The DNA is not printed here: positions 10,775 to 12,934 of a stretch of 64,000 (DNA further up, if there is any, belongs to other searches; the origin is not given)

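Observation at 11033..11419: Intein-like (Hint/BIL) domain inserted in the glycine-rich linker of an exported Tim44-like protein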

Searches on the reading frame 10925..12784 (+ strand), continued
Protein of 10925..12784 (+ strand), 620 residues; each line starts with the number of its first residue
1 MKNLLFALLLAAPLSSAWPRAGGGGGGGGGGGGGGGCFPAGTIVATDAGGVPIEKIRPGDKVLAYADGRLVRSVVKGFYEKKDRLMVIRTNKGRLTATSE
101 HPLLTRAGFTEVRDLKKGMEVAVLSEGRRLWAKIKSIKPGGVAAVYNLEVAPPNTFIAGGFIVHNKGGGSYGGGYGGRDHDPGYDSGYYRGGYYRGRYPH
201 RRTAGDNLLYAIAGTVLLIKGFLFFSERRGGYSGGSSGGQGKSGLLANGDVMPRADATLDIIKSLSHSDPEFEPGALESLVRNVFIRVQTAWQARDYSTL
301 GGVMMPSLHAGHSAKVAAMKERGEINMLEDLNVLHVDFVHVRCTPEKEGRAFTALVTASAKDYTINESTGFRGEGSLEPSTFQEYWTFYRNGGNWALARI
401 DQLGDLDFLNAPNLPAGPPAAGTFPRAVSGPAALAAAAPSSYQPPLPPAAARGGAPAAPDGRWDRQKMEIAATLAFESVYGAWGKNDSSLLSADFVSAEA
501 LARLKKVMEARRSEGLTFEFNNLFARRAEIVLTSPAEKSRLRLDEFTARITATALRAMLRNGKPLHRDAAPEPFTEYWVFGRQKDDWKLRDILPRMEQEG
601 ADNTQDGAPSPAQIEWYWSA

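Call 12: search_protein_families(library=pfam, proteins=[P0073, P0069, P0079, P0080, P0055, P0041, P0081, P0082], max_evalue=0.01)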
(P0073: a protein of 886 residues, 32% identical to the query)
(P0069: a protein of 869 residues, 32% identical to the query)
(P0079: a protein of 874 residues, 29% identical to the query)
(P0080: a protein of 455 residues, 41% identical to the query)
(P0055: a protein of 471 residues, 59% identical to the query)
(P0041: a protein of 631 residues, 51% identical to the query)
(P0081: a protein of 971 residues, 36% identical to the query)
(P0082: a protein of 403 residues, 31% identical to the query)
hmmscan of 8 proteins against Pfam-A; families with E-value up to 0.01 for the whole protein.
P0073 (886 aa): 6 families
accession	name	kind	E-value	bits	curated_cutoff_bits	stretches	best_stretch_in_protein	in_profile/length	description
PF04280.21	Tim44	-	1.6e-23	83.9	29.6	2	524-661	8-147/147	Tim44-like domain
PF01079.26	Hint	-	9.8e-23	81.3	29.7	3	164-242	6-88/213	Hint module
PF07591.16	PT-HINT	-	1.6e-22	80.7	27.7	3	180-298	4-123/137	Pretoxin HINT domain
PF13403.11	Hint_2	-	1.8e-18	67.8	28.4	2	37-80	2-45/147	Hint domain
PF14623.11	Vint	-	1.6e-12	48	27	2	170-242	1-66/166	Hint-domain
PF14890.11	Intein_splicing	-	2.3e-12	47.4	35.8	0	81-128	46-97/155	Intein splicing domain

P0069 (869 aa): 7 families
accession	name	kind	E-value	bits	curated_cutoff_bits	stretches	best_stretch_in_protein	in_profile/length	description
PF07591.16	PT-HINT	-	2.3e-26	93.1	27.7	3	186-311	1-130/137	Pretoxin HINT domain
PF04280.21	Tim44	-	1.1e-23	84.4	29.6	2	531-676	2-147/147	Tim44-like domain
PF01079.26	Hint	-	1.2e-22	81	29.7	3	38-92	9-62/213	Hint module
PF13403.11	Hint_2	-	1.2e-17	65.1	28.4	2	316-360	2-46/147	Hint domain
PF14890.11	Intein_splicing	-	1.5e-17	64.2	35.8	0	282-310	127-155/155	Intein splicing domain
PF14623.11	Vint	-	8.3e-06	26.1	27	0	41-112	1-65/166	Hint-domain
PF05203.21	Hom_end_hint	-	7.2e-05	23.3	32.1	1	42-76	1-33/228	Hom_end-associated Hint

P0079 (874 aa): 6 families
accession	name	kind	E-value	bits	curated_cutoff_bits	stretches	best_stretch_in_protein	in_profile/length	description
PF13403.11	Hint_2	-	9.4e-22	78.4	28.4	2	26-60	2-36/147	Hint domain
PF07591.16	PT-HINT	-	1.3e-18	68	27.7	3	217-296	57-132/137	Pretoxin HINT domain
PF04280.21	Tim44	-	2.1e-18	67.3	29.6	2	542-671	16-147/147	Tim44-like domain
PF14890.11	Intein_splicing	-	2e-17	63.9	35.8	2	394-427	122-155/155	Intein splicing domain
PF01079.26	Hint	-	6.2e-16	59.1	29.7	2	155-250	8-116/213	Hint module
PF14623.11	Vint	-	1.4e-11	44.9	27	2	26-95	2-66/166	Hint-domain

P0080 (455 aa): 6 families
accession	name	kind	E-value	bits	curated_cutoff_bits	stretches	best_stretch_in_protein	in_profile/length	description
PF07591.16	PT-HINT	-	4e-28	98.8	27.7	3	169-291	6-129/137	Pretoxin HINT domain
PF13403.11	Hint_2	-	4.6e-23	82.7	28.4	2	27-62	2-38/147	Hint domain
PF01079.26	Hint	-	5.6e-22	78.8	29.7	2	151-228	7-88/213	Hint module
PF14890.11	Intein_splicing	-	4.4e-19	69.2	35.8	1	392-424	123-155/155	Intein splicing domain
PF14623.11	Vint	-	5.1e-13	49.6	27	2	156-228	1-66/166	Hint-domain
PF05203.21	Hom_end_hint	-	0.0006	20.3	32.1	0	157-214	1-54/228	Hom_end-associated Hint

P0055 (471 aa): 1 family
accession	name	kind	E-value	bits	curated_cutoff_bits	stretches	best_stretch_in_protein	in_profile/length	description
PF04280.21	Tim44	-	4.6e-21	75.9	29.6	2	113-252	6-147/147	Tim44-like domain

P0041 (631 aa): 4 families
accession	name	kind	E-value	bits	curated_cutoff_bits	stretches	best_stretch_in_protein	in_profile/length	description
PF04280.21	Tim44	-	3.2e-20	73.2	29.6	2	484-603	24-144/147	Tim44-like domain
PF07591.16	PT-HINT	-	5.2e-07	30.4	27.7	1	28-144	2-124/137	Pretoxin HINT domain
PF14890.11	Intein_splicing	-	8.2e-07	29.4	35.8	1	114-149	119-155/155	Intein splicing domain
PF13403.11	Hint_2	-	0.00012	22.9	28.4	1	24-52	5-33/147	Hint domain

P0081 (971 aa): 7 families
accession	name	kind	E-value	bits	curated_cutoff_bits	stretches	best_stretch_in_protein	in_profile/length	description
PF07591.16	PT-HINT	-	2.9e-18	66.9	27.7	1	606-721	9-136/137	Pretoxin HINT domain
PF14890.11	Intein_splicing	-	1.4e-10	41.7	35.8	2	598-677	1-89/155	Intein splicing domain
PF01079.26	Hint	-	1e-07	32.2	29.7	1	588-673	10-97/213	Hint module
PF14623.11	Vint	-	1.5e-05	25.3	27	1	590-676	1-78/166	Hint-domain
PF08517.17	AXH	-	0.00024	22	33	1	592-667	1-84/116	Ataxin-1 and HBP1 module (AXH)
PF05203.21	Hom_end_hint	-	0.00065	20.2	32.1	1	591-621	1-31/228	Hom_end-associated Hint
PF13403.11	Hint_2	-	0.0079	17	28.4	0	591-636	2-46/147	Hint domain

P0082 (403 aa): 7 families
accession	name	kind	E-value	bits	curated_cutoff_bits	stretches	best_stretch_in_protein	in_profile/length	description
PF07591.16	PT-HINT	-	8.2e-18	65.4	27.7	1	185-303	1-123/137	Pretoxin HINT domain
PF14890.11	Intein_splicing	-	1.4e-12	48.1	35.8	2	187-268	3-93/155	Intein splicing domain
PF14623.11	Vint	-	5.9e-11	42.9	27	1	179-321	2-117/166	Hint-domain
PF01079.26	Hint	-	1.6e-10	41.4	29.7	1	173-262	7-99/213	Hint module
PF05203.21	Hom_end_hint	-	1.3e-08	35.6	32.1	1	179-205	1-27/228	Hom_end-associated Hint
PF13403.11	Hint_2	-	1.2e-07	32.7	28.4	1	179-251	2-77/147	Hint domain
PF08517.17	AXH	-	0.00028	21.8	33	0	180-254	1-84/116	Ataxin-1 and HBP1 module (AXH)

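Call 15: find_encoding_contigs(protein=P0003, flank=8000, max_places=2)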
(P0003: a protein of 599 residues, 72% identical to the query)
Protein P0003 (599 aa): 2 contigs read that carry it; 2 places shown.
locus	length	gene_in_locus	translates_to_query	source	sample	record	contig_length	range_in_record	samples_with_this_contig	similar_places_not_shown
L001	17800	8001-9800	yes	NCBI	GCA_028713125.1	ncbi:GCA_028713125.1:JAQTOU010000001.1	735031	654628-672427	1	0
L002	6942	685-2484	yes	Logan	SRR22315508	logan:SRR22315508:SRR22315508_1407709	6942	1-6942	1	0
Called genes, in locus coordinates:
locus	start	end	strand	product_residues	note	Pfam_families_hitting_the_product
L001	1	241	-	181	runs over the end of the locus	-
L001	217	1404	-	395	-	PF17785:PUA_3, PF10672:Methyltrans_SAM, PF02475:TRM5-TYW2_MTfase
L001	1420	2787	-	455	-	PF01554:MatE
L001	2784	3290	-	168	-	PF01928:CYTH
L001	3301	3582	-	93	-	-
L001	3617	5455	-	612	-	PF00009:GTP_EFTU, PF01926:MMR_HSR1 (faint), PF03144:GTP_EFTU_D2, PF22042:EF-G_D2, PF00679:EFG_C, PF21018:BipA_C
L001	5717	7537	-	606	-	PF00005:ABC_tran, PF00006:ATP-synt_ab (faint), PF02463:SMC_N (faint), PF03193:RsgA_GTPase (faint), PF13175:AAA_15 (faint), PF12848:ABC_tran_Xtn, PF00005:ABC_tran, PF16326:ABC_tran_CTD (weak), +5 more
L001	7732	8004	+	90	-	-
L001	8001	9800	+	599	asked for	PF01079:Hint (weak), PF07591:PT-HINT (weak), PF13403:Hint_2 (weak), PF14890:Intein_splicing (faint), PF04280:Tim44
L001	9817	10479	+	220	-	PF01027:Bax1-I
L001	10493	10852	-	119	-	PF01253:SUI1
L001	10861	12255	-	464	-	PF01554:MatE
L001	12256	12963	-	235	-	PF01569:PAP2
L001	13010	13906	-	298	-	PF00126:HTH_1, PF03466:LysR_substrate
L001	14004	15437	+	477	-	PF05221:AdoHcyase, PF00670:AdoHcyase_NAD, PF02826:2-Hacid_dh_C, PF07991:KARI_N (faint)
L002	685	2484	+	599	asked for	PF01079:Hint (weak), PF07591:PT-HINT (weak), PF13403:Hint_2 (weak), PF14890:Intein_splicing (faint), PF04280:Tim44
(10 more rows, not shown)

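Call 16: find_encoding_contigs(protein=P0055, flank=6000, max_places=2)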
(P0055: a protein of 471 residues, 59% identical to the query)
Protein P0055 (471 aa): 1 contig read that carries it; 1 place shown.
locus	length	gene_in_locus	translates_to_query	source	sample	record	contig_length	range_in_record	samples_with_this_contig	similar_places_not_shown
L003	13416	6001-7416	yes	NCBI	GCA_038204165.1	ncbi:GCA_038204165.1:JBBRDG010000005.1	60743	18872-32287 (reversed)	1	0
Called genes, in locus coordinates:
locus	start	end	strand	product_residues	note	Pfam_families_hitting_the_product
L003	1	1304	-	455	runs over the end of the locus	PF01554:MatE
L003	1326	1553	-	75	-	-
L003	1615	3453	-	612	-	PF00009:GTP_EFTU, PF03144:GTP_EFTU_D2, PF22042:EF-G_D2, PF00679:EFG_C, PF21018:BipA_C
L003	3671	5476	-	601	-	PF00005:ABC_tran, PF02463:SMC_N (faint), PF03193:RsgA_GTPase (faint), PF13175:AAA_15 (faint), PF13476:AAA_23 (faint), PF12848:ABC_tran_Xtn, PF00005:ABC_tran, PF16326:ABC_tran_CTD, +5 more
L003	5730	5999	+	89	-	-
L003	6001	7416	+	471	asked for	PF04280:Tim44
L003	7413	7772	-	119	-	PF01253:SUI1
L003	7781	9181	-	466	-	PF01554:MatE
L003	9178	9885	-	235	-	PF01569:PAP2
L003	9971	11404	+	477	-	PF05221:AdoHcyase, PF00670:AdoHcyase_NAD, PF02826:2-Hacid_dh_C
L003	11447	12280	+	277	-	PF03372:Exo_endo_phos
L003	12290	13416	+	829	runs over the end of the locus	PF00270:DEAD (weak), PF00271:Helicase_C, PF04408:WHD_HA2 (weak), PF08482:HrpB_C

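Call 17: find_encoding_contigs(protein=P0073, flank=6000, max_places=2)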
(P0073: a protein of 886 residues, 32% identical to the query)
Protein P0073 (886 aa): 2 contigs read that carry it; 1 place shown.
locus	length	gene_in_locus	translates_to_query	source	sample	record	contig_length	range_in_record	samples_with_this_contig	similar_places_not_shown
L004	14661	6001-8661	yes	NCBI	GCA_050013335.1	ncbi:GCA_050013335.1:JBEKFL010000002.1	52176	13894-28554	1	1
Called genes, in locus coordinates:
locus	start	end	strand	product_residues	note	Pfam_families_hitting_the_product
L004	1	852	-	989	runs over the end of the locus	PF05567:T4P_PilY1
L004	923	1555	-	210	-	PF05157:MshEN (weak)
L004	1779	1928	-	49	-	-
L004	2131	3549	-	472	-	PF00072:Response_reg, PF00158:Sigma54_activat, PF14532:Sigma54_activ_2, PF25601:AAA_lid_14, PF02954:HTH_8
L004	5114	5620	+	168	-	PF04011:LemA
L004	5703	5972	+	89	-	PF03994:DUF350 (weak)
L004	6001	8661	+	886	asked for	PF07591:PT-HINT (weak), PF13403:Hint_2 (weak), PF14623:Vint (faint), PF14890:Intein_splicing (faint), PF01079:Hint, PF07591:PT-HINT (weak), PF04280:Tim44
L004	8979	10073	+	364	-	PF02746:MR_MLE_N, PF13378:MR_MLE_C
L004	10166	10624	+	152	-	PF13801:Metal_resist (weak), PF16231:DUF4890, PF07813:LTXXQ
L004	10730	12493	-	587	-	PF05359:DUF748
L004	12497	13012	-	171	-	PF09835:DUF2062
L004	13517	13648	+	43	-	-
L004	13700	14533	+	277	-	PF12146:Hydrolase_4, PF00561:Abhydrolase_1, PF12697:Abhydrolase_6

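Call 18: find_encoding_contigs(protein=P0079, flank=6000, max_places=2)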
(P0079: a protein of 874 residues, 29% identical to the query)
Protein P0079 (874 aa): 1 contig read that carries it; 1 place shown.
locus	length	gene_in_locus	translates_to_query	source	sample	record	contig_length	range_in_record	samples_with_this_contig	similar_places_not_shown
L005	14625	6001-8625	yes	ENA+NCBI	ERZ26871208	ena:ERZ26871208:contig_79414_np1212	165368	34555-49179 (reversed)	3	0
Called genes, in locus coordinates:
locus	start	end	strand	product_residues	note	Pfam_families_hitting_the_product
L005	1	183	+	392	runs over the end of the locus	-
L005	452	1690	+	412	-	PF08445:FR47 (weak)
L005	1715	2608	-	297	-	-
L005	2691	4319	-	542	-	-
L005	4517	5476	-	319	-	PF00348:polyprenyl_synt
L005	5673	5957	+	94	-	PF03994:DUF350 (weak)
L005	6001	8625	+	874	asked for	PF13403:Hint_2 (weak), PF14623:Vint (faint), PF07591:PT-HINT (faint), PF14890:Intein_splicing (faint), PF01079:Hint (weak), PF13403:Hint_2 (weak), PF04280:Tim44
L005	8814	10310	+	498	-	PF12708:Pect-lyase_RHGA_epim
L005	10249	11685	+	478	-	PF08450:SGL (weak)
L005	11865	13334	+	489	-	PF00158:Sigma54_activat (weak)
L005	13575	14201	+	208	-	-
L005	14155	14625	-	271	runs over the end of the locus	PF13489:Methyltransf_23, PF01209:Ubie_methyltran (weak), PF13847:Methyltransf_31, PF08241:Methyltransf_11, PF08242:Methyltransf_12, PF13649:Methyltransf_25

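Call 55: predict_structure(alignment_id=A3)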
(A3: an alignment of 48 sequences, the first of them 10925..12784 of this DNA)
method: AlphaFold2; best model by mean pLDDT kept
length: 620 residues; sequences in the alignment: 48
mean_pLDDT: 78.2   pTM: 0.46
mean pLDDT of the five models: 78.2, 77.4, 76.5, 75.9, 74.9
residues with pLDDT >= 90: 324; 70-90: 126; 50-70: 39; < 50: 131
segments of 3 or more residues with pLDDT < 50: 12-34, 168-203, 223-242, 426-456, 596-610, 618-620
pLDDT, mean of each block of 10 residues (from residue 1): 61 37 27 66 96 97 91 95 97 97 93 97 93 98 95 94 72 33 31 34 54 73 42 33 73 96 95 98 97 94 89 86 92 97 87 97 93 87 96 93 83 85 50 41 39 49 88 95 95 96 95 92 86 87 92 87 85 86 94 59 43 50
secondary structure, 60 per line:
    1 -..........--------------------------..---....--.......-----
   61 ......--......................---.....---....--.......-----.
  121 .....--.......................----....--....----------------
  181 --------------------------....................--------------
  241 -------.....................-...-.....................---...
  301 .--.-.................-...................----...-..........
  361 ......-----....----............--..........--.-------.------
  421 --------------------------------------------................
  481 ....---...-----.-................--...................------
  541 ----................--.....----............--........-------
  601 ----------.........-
elements in order: H2-11 E43-46 E49-52 E61-66 E69-90 E94-98 E102-105 E108-111 E120-125 E128-150 E155-158 E161-164 H207-226 H248-268 H274-294 H306-322 E324-342 E351-366 E372-375 E380-391 E394-403 H465-484 H498-513 E516-534 E545-560 E563-567 E572-583 E586-593 H611-619

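Call 60: find_related_loci(query=A3, collection=genome_contigs, flank=3000)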
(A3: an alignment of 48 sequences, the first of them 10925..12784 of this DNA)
Query A3 (620 aa) in genome_contigs; peptide patterns used: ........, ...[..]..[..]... (x = any residue, [..] = any of these).
46 stretches matched a pattern; 39 encode a relative of the query (tblastn E <= 1e-3); 36 distinct loci.
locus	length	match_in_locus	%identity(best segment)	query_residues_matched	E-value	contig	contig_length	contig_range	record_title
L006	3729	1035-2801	72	13-620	0e+0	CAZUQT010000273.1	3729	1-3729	MAG TPA_asm: uncultured Elusimicrobiaceae bacterium isolate SRP302447_co3_112 genome assembly, contig: NODE_78200_length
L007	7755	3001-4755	72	13-618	0e+0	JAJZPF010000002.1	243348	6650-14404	MAG: bacterium isolate SKS1.bin115 NODE_36_length_243348_cov_6.525876, whole genome shotgun sequence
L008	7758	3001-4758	67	1-620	0e+0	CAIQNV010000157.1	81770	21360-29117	MAG: uncultured Elusimicrobia bacterium isolate MJ-time_bin-2640 genome assembly, contig: bin-2640:157/157, whole genome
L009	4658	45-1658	70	66-618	0e+0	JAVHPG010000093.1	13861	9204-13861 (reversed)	MAG: Elusimicrobiales bacterium isolate WB_59_14 NODE_1977_length_13861_cov_7.516442, whole genome shotgun sequence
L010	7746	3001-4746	65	13-620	0e+0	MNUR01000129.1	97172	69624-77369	MAG: Elusimicrobia bacterium CG1_02_56_21 cg1_0.2_scaffold_160_c, whole genome shotgun sequence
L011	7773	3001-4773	60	37-620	0e+0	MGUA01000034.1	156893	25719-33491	MAG: Elusimicrobia bacterium GWB2_63_22 gwb2_scaffold_57, whole genome shotgun sequence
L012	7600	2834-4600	61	37-618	0e+0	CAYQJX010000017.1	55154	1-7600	MAG TPA_asm: uncultured Elusimicrobiaceae bacterium isolate binchicken_co266_98 genome assembly, contig: NODE_1182_lengt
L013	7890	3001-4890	59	17-620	0e+0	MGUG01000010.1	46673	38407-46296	MAG: Elusimicrobia bacterium GWC2_64_44 gwc2_scaffold_1181, whole genome shotgun sequence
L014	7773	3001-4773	54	37-620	0e+0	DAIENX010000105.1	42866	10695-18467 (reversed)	MAG TPA_asm: Elusimicrobia bacterium isolate clean1135 k141_4070972, whole genome shotgun sequence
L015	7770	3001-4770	54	1-620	0e+0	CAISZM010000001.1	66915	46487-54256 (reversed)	MAG: uncultured Elusimicrobia bacterium isolate AM-2014_bin-1840 genome assembly, contig: bin-1840:01/87, whole genome s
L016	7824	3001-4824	51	42-620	0e+0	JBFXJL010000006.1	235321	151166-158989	MAG: Elusimicrobiales bacterium isolate CA_2019_TPIn_50 NODE_181_length_235321_cov_35.097345_TPIn, whole genome shotgun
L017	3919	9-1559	62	92-619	0e+0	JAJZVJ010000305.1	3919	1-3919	MAG: bacterium isolate SKS5.bin41 NODE_44155_length_3919_cov_1.182753, whole genome shotgun sequence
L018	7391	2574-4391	50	42-620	0e+0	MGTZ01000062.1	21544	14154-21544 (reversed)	MAG: Elusimicrobia bacterium GWB2_63_16 gwb2_scaffold_950, whole genome shotgun sequence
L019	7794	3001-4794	51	42-618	0e+0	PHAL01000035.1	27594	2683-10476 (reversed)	MAG: Elusimicrobia bacterium HGW-Elusimicrobia-3 08E140C01_scaffold_1230, whole genome shotgun sequence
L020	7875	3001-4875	57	17-620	0e+0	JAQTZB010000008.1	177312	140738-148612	MAG: Elusimicrobiales bacterium isolate STC_50 NODE_177_length_177312_cov_6.168028_Sandtown_C, whole genome shotgun sequ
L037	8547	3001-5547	33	4-619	2e-52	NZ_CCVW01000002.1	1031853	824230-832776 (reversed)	Legionella massiliensis strain LegA, whole genome shotgun sequence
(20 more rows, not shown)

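Call 66: search_protein_families(library=pfam, proteins=[L037:2977-5562:+], max_evalue=0.00001)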
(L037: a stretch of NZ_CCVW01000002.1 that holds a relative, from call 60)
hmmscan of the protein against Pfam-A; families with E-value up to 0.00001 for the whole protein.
L037:2977-5562:+ (862 aa): 6 families
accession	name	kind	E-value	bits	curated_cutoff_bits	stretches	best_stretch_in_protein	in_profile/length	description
PF07591.16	PT-HINT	-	2.1e-21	77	27.7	1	179-297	10-130/137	Pretoxin HINT domain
PF01079.26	Hint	-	1.2e-18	67.9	29.7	1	157-272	7-137/213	Hint module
PF13403.11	Hint_2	-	3.9e-17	63.4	28.4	1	29-69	2-42/147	Hint domain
PF04280.21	Tim44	-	5.5e-17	62.7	29.6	1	499-637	8-147/147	Tim44-like domain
PF14890.11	Intein_splicing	-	3.3e-12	46.9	35.8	0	261-296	120-155/155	Intein splicing domain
PF14623.11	Vint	-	2e-08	34.7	27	0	162-234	1-66/166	Hint-domain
